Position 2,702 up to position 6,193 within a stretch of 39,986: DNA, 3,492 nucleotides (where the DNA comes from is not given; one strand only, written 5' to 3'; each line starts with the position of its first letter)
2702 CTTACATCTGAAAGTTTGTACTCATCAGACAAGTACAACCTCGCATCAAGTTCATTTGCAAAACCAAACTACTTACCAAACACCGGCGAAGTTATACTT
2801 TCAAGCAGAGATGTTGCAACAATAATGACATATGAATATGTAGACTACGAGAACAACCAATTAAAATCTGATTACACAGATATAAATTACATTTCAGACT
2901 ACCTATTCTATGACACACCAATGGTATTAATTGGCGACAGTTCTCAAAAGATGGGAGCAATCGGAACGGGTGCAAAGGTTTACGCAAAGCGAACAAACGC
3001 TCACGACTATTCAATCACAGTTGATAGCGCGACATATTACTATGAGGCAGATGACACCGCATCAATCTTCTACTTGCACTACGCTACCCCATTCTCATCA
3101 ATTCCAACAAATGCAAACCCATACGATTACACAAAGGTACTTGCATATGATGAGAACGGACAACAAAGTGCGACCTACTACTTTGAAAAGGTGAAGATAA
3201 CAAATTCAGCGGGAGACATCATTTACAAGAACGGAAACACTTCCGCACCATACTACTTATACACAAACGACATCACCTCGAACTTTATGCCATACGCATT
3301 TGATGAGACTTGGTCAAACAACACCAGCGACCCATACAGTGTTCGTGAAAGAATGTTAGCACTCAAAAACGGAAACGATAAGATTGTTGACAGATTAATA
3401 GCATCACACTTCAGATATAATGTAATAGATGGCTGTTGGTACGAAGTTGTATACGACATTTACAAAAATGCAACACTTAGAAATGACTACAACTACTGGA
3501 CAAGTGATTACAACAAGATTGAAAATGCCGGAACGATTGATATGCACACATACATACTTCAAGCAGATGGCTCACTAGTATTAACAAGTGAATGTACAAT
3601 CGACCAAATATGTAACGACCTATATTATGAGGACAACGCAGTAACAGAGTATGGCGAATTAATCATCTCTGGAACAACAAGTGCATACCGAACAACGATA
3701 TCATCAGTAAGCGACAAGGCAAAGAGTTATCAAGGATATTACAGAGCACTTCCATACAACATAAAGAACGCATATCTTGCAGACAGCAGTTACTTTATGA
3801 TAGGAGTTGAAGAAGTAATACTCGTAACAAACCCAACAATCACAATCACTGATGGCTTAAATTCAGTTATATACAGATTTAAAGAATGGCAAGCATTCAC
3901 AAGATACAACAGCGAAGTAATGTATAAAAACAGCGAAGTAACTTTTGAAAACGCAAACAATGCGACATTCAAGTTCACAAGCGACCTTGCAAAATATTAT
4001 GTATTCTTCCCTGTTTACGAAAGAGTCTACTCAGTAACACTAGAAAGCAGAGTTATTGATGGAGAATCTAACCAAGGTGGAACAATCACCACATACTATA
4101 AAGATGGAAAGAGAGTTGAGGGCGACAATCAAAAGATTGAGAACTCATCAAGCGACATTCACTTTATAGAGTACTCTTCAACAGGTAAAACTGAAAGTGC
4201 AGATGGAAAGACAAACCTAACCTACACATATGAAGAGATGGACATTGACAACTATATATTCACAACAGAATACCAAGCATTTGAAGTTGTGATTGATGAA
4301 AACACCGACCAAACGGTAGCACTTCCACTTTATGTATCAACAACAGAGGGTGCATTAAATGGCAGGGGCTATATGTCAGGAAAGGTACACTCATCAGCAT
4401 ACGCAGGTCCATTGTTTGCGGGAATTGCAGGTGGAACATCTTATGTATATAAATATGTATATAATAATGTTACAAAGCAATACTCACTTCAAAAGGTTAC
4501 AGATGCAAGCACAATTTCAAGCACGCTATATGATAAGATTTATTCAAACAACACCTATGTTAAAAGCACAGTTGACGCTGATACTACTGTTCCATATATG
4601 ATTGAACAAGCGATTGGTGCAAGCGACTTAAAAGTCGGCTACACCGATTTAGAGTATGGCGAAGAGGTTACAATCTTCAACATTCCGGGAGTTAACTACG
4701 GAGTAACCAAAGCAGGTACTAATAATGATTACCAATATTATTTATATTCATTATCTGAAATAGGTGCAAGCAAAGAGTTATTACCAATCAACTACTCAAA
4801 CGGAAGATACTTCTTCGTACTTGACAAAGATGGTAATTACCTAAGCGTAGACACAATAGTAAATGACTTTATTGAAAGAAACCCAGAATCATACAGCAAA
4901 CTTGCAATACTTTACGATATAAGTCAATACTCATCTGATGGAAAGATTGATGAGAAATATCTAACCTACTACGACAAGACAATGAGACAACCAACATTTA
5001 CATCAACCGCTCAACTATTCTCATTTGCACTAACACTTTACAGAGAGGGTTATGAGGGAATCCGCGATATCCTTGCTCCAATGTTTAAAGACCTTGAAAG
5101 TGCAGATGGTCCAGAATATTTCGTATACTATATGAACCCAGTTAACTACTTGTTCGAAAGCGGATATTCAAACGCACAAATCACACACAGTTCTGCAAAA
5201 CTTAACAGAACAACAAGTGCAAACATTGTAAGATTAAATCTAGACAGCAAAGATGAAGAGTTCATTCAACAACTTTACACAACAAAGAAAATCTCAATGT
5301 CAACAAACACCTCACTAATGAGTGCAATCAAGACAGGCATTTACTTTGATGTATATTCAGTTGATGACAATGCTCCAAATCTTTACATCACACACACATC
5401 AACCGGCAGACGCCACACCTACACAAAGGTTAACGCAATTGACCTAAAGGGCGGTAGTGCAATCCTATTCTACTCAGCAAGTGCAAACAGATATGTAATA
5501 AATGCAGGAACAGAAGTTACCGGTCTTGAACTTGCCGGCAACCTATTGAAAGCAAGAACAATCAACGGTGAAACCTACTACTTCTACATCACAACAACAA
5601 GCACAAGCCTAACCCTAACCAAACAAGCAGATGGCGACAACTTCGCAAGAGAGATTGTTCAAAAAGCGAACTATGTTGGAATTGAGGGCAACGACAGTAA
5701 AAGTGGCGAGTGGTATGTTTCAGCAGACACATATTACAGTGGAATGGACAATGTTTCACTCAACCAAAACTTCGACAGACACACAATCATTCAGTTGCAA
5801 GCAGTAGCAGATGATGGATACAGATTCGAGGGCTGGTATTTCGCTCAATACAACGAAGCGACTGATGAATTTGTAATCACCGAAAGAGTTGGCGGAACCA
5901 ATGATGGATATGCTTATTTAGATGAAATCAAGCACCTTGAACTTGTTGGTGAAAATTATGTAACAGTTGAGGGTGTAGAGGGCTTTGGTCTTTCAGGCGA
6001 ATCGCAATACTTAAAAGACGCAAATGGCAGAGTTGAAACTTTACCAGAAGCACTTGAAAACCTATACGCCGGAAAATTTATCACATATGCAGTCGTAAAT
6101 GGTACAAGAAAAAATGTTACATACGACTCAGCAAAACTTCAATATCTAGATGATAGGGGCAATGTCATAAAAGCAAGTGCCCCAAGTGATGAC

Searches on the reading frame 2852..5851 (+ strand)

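Call 77: search_protein_families(library=pfam, proteins=[window:2852-5851:+], max_evalue=0.05)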
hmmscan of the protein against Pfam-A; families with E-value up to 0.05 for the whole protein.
window:2852-5851:+ (1000 aa): 1 family
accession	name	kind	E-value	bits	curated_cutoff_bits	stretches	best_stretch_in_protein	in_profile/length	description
PF18998.6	Flg_new_2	-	0.043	14.2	23.6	0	973-995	18-40/73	Divergent InlB B-repeat domain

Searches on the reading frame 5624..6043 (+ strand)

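Call 8: search_protein_families(library=pfam, proteins=[window:5624-6043:+], max_evalue=10)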
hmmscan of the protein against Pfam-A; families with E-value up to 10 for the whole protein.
window:5624-6043:+ (140 aa): 2 families
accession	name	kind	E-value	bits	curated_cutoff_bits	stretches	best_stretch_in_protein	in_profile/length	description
PF18998.6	Flg_new_2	-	0.0024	18.2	23.6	1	48-73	17-42/73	Divergent InlB B-repeat domain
PF09479.16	Flg_new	-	0.0052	17.3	27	1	53-75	20-42/65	Listeria-Bacteroides repeat domain (List_Bact_rpt)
